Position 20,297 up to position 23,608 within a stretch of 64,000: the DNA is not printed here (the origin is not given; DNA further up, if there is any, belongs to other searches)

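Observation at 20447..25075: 1003-aa DExH helicase with three C-terminal dsRBD-like modules, convergent with a 496-aa orphan protein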

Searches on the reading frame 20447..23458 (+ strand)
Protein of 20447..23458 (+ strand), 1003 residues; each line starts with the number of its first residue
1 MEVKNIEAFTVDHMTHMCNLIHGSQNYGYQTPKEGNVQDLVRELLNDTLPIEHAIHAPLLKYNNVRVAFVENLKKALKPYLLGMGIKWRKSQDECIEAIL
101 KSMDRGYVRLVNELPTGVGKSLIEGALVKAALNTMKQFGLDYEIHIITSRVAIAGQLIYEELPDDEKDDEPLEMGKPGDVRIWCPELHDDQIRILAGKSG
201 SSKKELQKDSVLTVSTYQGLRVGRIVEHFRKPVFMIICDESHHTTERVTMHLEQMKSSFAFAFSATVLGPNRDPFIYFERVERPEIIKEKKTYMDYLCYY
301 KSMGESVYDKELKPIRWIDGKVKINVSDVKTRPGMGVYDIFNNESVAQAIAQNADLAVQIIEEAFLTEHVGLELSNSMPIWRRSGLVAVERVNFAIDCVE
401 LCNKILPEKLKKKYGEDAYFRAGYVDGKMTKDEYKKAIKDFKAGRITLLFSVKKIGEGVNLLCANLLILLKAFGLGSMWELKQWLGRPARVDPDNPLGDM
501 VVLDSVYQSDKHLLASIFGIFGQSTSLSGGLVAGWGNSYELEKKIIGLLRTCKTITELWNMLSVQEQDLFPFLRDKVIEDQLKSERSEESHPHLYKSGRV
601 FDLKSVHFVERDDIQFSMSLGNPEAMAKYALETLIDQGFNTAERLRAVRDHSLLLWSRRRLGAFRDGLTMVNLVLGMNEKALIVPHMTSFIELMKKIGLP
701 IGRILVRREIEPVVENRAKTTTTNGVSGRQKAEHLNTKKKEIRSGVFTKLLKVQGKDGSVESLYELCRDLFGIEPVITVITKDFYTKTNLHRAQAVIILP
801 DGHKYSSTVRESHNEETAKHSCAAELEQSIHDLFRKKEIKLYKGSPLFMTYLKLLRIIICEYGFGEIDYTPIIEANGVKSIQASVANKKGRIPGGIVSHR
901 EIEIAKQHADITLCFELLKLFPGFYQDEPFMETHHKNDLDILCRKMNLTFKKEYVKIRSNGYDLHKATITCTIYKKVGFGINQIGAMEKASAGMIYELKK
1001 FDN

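Call 3: search_protein_families(library=pfam, proteins=[window:20447-23458:+], max_evalue=1)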
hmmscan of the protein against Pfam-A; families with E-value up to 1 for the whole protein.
window:20447-23458:+ (1003 aa): 2 families
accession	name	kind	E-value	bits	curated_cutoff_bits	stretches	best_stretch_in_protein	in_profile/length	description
PF04851.21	ResIII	-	1.1e-11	45.4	22.5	1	86-267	2-162/164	Type III restriction enzyme, res subunit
PF00271.37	Helicase_C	-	8.4e-10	39.3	23.5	1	409-491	33-109/110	Helicase conserved C-terminal domain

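Call 4: search_protein_families(library=padloc, proteins=[window:20447-23458:+], max_evalue=1)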
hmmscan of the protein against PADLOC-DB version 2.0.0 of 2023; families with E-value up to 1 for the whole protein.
window:20447-23458:+ (1003 aa): 6 families
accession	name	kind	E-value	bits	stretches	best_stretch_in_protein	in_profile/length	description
PDLC01439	typeIV_DinG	-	2.5e-09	34.3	2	84-164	12-82/575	CAS-IV-A; associated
PDLC02707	PbeA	-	7.8e-05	19.4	2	209-267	356-413/672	PbeA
PDLC02704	PbeA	-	0.00088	15.9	1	210-270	362-421/682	PbeA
PDLC02706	PbeA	-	0.0033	14.1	1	432-468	602-638/722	PbeA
PDLC02703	PbeA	-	0.0036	14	1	432-511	542-619/626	PbeA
PDLC03659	mREase_IV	-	0.0072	12.2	1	412-508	476-568/945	Type IV methyl-directed restriction enzyme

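Call 5: search_protein_families(library=ncbifam, proteins=[window:20447-23458:+], max_evalue=1)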
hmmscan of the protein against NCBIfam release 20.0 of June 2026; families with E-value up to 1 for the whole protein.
window:20447-23458:+ (1003 aa): 13 families
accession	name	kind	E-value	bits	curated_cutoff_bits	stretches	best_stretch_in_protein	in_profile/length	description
NF008164.0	PRK10917.1-2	equivalog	5.3e-05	21.7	785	1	409-488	513-590/704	ATP-dependent DNA helicase RecG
NF008165.0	PRK10917.1-3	equivalog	7e-05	21.5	711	1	408-488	500-580/692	ATP-dependent DNA helicase RecG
NF008163.0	PRK10917.1-1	equivalog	0.00027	19.4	796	1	420-487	517-586/692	ATP-dependent DNA helicase RecG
TIGR00643.1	recG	equivalog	0.0019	17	659.4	1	418-487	481-552/629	ATP-dependent DNA helicase RecG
TIGR03117.2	cas_csf4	equivalog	0.0024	16.1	400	1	65-158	107-193/800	type IV CRISPR-associated DEAD/DEAH-box helicase Csf4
NF008166.0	PRK10917.1-4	equivalog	0.0056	14.8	864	1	420-488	530-600/705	ATP-dependent DNA helicase RecG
NF008729.0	PRK11747.1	equivalog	0.0072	14.8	598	1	85-168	23-105/703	ATP-dependent DNA helicase DinG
TIGR00580.2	mfd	equivalog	0.0089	14.4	800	1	423-488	672-739/907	transcription-repair coupling factor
NF008167.0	PRK10917.2-1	equivalog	0.012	13.7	995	1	418-487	559-630/744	ATP-dependent DNA helicase RecG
NF008170.0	PRK10917.2-4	equivalog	0.027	12.4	975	1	420-489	646-717/826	ATP-dependent DNA helicase RecG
NF005981.0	PRK08074.1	equivalog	0.035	12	789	1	80-163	250-327/931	ATP-dependent DNA helicase DinG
NF008168.0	PRK10917.2-2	equivalog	0.068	11.4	718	1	421-487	613-681/795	ATP-dependent DNA helicase RecG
NF002900.0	PRK03467.1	equivalog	0.089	12.5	176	1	8-73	67-132/150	YhbP family protein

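Call 6: find_homologous_proteins(query=window:20447-23458:+)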
Query window:20447-23458:+ (1003 aa): 11 proteins with E <= 0.001 among 8000 candidates.
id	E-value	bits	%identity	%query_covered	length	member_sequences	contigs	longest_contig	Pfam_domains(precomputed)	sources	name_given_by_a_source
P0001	0.0e+0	2294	100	100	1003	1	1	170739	PF00271.38,PF04851.22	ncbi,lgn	-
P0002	0.0e+0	1314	58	100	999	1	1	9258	PF00271.38,PF04851.22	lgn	-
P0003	2.0e-294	997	47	100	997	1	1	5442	PF00271.38,PF04851.22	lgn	-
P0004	6.4e-260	883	43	99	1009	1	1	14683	PF00271.38,PF04851.22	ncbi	-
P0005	2.3e-254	865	43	98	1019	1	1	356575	PF00271.38,PF04851.22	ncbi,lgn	-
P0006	1.9e-251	855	42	98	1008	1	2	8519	PF00271.38,PF04851.22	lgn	-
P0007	7.9e-247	840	42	98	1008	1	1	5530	PF00271.38,PF04851.22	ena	-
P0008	1.7e-244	832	42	99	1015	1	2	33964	PF00271.38,PF04851.22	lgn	-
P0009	1.3e-241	822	41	98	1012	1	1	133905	PF00271.38,PF04851.22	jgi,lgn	jgi:superfamily II DNA or RNA helicase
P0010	4.2e-241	821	42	99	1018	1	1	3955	PF00271.38,PF04851.22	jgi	jgi:superfamily II DNA or RNA helicase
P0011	7.3e-238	810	42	98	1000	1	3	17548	PF00271.38,PF04851.22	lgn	-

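Call 7: search_solved_structures(query=window:20447-23458:+, max_evalue=1)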
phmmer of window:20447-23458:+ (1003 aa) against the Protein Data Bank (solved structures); distinct sequences matched with E-value up to 1: 3.
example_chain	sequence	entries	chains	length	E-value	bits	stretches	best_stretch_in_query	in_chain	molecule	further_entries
6p66_A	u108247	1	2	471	0.25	12.1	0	426-490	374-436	DNA repair protein RAD25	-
2fwr_A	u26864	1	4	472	0.25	12.1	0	426-490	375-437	DNA repair protein RAD25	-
8osi_A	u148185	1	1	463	0.66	10.8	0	136-224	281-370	mNeonGreen,Calmodulin,Contig An16c0100, genomic contig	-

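Call 8: search_protein_families(library=phrogs, proteins=[window:20447-23458:+], max_evalue=0.1)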
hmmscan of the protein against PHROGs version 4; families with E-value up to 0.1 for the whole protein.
window:20447-23458:+ (1003 aa): 4 families
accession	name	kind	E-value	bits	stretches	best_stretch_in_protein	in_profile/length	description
phrog_16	-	DNA, RNA and nucleotide metabolism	1.3e-20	74.2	1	73-512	258-609/986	DNA helicase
phrog_34613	-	unknown function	0.0004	19.6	1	419-489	495-567/666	-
phrog_2488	-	DNA, RNA and nucleotide metabolism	0.00059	19.7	1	86-136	19-67/579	DNA helicase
phrog_62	-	DNA, RNA and nucleotide metabolism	0.014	13.8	0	408-467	1025-1075/1881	DNA helicase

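Call 12: find_encoding_contigs(protein=P0005, flank=8000, max_places=2)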
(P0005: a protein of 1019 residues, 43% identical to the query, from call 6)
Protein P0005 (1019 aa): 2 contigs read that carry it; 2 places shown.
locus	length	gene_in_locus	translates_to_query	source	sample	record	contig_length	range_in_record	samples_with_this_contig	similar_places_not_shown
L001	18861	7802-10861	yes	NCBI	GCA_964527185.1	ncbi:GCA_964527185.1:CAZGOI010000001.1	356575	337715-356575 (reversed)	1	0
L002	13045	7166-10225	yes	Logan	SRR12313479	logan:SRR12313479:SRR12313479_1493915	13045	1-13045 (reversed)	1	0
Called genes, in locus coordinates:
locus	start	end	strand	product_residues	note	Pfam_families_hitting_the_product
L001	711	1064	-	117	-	-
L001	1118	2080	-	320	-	PF01018:GTP1_OBG, PF03193:RsgA_GTPase (faint), PF01926:MMR_HSR1, PF02421:FeoB_N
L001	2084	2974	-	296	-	PF03690:MYG1_exonuc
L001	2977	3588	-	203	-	PF09335:VTT_dom (weak)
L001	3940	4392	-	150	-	PF09424:YqeY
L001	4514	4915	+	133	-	-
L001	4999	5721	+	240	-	PF00929:RNase_T, PF01612:DNA_pol_A_exo1 (weak), PF20600:ExoX-like_C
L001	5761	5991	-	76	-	-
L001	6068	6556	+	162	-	-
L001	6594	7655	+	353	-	PF02646:RmuC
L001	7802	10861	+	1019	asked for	PF04851:ResIII, PF00271:Helicase_C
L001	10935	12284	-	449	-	-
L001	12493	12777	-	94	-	-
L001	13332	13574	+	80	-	PF01541:GIY-YIG, PF10544:T5orf172 (weak)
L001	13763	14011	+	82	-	PF01541:GIY-YIG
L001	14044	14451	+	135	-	-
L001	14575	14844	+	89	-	PF07661:MORN_2 (faint)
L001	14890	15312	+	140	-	PF00903:Glyoxalase (weak)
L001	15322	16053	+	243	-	PF00528:BPD_transp_1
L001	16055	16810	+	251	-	PF00005:ABC_tran, PF13304:AAA_21 (faint)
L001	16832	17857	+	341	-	-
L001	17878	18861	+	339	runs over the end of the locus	PF01594:AI-2E_transport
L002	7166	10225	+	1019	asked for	PF04851:ResIII, PF00271:Helicase_C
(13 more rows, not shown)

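Call 13: find_encoding_contigs(protein=P0009, flank=8000, max_places=2)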
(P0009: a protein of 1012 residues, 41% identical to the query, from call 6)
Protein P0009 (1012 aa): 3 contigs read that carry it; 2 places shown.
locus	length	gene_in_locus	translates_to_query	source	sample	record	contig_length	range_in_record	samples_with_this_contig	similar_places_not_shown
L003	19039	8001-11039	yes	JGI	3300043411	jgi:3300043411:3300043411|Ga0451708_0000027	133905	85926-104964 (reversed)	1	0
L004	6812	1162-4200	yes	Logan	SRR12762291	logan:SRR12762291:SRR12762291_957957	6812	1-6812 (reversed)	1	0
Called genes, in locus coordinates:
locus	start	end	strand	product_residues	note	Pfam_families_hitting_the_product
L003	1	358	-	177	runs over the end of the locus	PF00347:Ribosomal_L6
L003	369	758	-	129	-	PF00410:Ribosomal_S8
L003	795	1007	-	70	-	-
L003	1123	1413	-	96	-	-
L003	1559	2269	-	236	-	-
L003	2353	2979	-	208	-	PF02517:Rce1-like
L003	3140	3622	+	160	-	PF08123:DOT1 (weak)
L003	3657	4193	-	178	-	PF00281:Ribosomal_L5, PF00673:Ribosomal_L5_C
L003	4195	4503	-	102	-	PF00467:KOW, PF17136:ribosomal_L24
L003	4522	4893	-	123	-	PF00238:Ribosomal_L14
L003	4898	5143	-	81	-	-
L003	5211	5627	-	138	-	PF00252:Ribosomal_L16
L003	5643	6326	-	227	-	PF07650:KH_2, PF00189:Ribosomal_S3_C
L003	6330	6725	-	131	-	PF00237:Ribosomal_L22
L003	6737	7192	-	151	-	PF00203:Ribosomal_S19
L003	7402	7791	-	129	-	PF01219:DAGK_prokar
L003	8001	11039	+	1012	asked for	PF04851:ResIII, PF00271:Helicase_C (weak)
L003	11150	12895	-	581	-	-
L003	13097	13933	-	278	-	PF00181:Ribosomal_L2_N, PF03947:Ribosomal_L2_C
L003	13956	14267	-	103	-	PF00276:Ribosomal_L23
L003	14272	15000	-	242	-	PF00573:Ribosomal_L4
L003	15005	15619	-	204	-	PF00297:Ribosomal_L3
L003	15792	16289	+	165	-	-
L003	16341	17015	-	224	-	-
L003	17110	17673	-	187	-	-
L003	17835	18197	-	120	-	PF00338:Ribosomal_S10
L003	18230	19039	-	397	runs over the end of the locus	PF00009:GTP_EFTU, PF03144:GTP_EFTU_D2, PF03143:GTP_EFTU_D3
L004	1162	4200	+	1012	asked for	PF04851:ResIII, PF00271:Helicase_C (weak)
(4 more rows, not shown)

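Call 14: find_encoding_contigs(protein=P0002, flank=8000, max_places=2)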
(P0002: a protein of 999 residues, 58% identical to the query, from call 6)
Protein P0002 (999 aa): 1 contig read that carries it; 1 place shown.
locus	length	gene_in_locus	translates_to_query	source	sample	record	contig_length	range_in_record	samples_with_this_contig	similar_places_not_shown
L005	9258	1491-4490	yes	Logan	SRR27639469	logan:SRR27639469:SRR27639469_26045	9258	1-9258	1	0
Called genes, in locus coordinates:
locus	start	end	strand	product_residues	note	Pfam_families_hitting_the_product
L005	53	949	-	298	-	PF01745:IPT, PF01715:IPPT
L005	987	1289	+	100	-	-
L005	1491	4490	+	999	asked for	PF04851:ResIII, PF00271:Helicase_C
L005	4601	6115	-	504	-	-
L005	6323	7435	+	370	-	PF01926:MMR_HSR1, PF02421:FeoB_N (weak), PF06071:YchF-GTPase_C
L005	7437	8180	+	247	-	PF03372:Exo_endo_phos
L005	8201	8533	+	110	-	PF01329:Pterin_4a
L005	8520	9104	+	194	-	PF01300:Sua5_yciO_yrdC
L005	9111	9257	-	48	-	?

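Call 18: find_related_loci(query=A1, collection=genome_contigs, flank=8000)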
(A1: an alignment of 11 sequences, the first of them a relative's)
Query A1 (1003 aa) in genome_contigs; peptide patterns used: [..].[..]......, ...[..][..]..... (x = any residue, [..] = any of these).
111 stretches matched a pattern; 2 encode a relative of the query (tblastn E <= 1e-3); 2 distinct loci.
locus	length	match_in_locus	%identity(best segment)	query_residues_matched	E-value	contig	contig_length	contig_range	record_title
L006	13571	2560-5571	43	7-1003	0e+0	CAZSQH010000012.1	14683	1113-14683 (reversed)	MAG TPA_asm: uncultured Candidatus Saccharibacteria bacterium isolate SRP342105_co1_312 genome assembly, contig: NODE_55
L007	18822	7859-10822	43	12-997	0e+0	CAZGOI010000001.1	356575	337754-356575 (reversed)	MAG TPA_asm: uncultured Candidatus Saccharibacteria bacterium isolate binchicken_co185_154 genome assembly, contig: NODE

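Call 19: find_encoding_contigs(protein=P0008, flank=8000, max_places=1)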
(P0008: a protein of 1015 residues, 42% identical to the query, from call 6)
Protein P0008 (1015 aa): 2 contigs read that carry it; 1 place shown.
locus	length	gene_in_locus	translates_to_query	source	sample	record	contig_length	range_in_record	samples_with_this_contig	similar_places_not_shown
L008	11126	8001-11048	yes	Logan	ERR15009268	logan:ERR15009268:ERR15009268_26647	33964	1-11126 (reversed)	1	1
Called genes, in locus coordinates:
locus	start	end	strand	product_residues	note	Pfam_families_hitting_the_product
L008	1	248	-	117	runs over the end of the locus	PF00861:Ribosomal_L18p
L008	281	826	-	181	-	PF00347:Ribosomal_L6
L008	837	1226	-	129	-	PF00410:Ribosomal_S8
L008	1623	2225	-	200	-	-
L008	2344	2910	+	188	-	PF00891:Methyltransf_2 (weak)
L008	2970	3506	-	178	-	PF00281:Ribosomal_L5, PF00673:Ribosomal_L5_C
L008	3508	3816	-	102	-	PF22682:Ribosomal_uL24m-like (weak), PF00467:KOW, PF17136:ribosomal_L24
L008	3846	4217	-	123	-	PF00238:Ribosomal_L14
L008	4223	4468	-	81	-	PF00366:Ribosomal_S17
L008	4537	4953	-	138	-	PF00252:Ribosomal_L16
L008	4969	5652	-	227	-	PF07650:KH_2, PF00189:Ribosomal_S3_C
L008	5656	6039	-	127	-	PF00237:Ribosomal_L22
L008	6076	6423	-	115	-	PF00203:Ribosomal_S19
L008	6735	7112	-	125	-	PF01219:DAGK_prokar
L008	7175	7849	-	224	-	PF14606:Lipase_GDSL_3 (faint), PF00657:Lipase_GDSL, PF13472:Lipase_GDSL_2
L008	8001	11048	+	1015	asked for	PF04851:ResIII, PF00271:Helicase_C (weak)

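Call 20: find_encoding_contigs(protein=P0011, flank=8000, max_places=1)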
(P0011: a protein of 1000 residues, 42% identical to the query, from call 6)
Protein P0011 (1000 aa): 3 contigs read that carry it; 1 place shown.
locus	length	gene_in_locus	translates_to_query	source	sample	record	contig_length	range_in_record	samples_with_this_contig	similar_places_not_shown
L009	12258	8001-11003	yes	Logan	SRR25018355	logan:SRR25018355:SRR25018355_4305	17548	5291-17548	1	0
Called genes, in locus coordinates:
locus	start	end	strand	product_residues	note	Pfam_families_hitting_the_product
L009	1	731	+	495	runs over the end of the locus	PF01336:tRNA_anti-codon, PF00152:tRNA-synt_2, PF01409:tRNA-synt_2d (faint)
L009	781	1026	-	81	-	-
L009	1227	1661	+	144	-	PF02381:MraZ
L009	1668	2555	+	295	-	PF01795:Methyltransf_5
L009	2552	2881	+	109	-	-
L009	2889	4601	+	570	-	PF03717:PBP_dimer, PF00905:Transpeptidase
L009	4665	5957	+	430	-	PF08245:Mur_ligase_M, PF02875:Mur_ligase_C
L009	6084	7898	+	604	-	-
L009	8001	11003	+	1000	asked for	PF04851:ResIII, PF00271:Helicase_C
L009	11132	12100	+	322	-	-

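Call 21: find_encoding_contigs(protein=P0004, flank=8000, max_places=1)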
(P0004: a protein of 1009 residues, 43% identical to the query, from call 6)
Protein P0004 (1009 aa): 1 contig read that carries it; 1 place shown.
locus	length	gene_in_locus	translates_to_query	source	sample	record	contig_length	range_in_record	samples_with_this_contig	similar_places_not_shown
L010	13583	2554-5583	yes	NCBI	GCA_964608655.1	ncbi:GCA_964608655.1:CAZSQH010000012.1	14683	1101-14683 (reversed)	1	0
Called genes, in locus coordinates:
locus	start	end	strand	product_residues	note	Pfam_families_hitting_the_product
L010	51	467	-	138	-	PF00252:Ribosomal_L16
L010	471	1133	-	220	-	PF07650:KH_2, PF00189:Ribosomal_S3_C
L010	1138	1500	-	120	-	PF00237:Ribosomal_L22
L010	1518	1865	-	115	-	PF00203:Ribosomal_S19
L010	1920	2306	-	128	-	PF01219:DAGK_prokar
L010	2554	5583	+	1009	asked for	PF04851:ResIII, PF00271:Helicase_C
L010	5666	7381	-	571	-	-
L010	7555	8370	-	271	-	PF00181:Ribosomal_L2_N, PF03947:Ribosomal_L2_C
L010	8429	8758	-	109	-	PF00276:Ribosomal_L23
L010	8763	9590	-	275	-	-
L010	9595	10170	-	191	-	PF00297:Ribosomal_L3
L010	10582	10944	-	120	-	PF00338:Ribosomal_S10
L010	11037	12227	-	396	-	PF00009:GTP_EFTU, PF03144:GTP_EFTU_D2, PF03143:GTP_EFTU_D3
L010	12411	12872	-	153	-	-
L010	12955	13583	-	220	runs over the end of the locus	PF00106:adh_short, PF01370:Epimerase, PF13460:NAD_binding_10 (weak)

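Call 40: find_encoding_contigs(protein=P0006, flank=8000, max_places=1)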
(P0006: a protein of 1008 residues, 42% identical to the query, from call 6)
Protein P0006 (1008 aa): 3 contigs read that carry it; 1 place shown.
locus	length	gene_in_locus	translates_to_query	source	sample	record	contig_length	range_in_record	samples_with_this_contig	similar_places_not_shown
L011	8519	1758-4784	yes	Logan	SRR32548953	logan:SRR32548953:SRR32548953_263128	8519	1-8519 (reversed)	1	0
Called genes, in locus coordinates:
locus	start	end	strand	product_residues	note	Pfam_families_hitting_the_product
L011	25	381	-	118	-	PF00237:Ribosomal_L22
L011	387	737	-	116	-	PF00203:Ribosomal_S19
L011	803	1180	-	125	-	PF01219:DAGK_prokar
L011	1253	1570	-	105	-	-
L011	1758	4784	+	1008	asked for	PF04851:ResIII, PF00271:Helicase_C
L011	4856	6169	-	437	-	-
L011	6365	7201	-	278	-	PF00181:Ribosomal_L2_N, PF03947:Ribosomal_L2_C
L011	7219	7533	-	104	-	PF00276:Ribosomal_L23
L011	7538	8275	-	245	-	PF00573:Ribosomal_L4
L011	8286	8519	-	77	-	?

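Call 41: find_encoding_contigs(protein=P0003, flank=8000, max_places=1)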
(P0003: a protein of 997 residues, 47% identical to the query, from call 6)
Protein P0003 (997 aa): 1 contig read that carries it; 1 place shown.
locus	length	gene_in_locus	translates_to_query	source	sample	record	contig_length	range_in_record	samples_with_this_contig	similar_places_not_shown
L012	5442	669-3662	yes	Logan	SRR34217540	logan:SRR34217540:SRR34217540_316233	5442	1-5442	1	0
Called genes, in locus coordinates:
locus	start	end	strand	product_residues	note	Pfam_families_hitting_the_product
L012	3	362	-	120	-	?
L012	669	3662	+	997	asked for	PF04851:ResIII, PF00271:Helicase_C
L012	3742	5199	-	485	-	-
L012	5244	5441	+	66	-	?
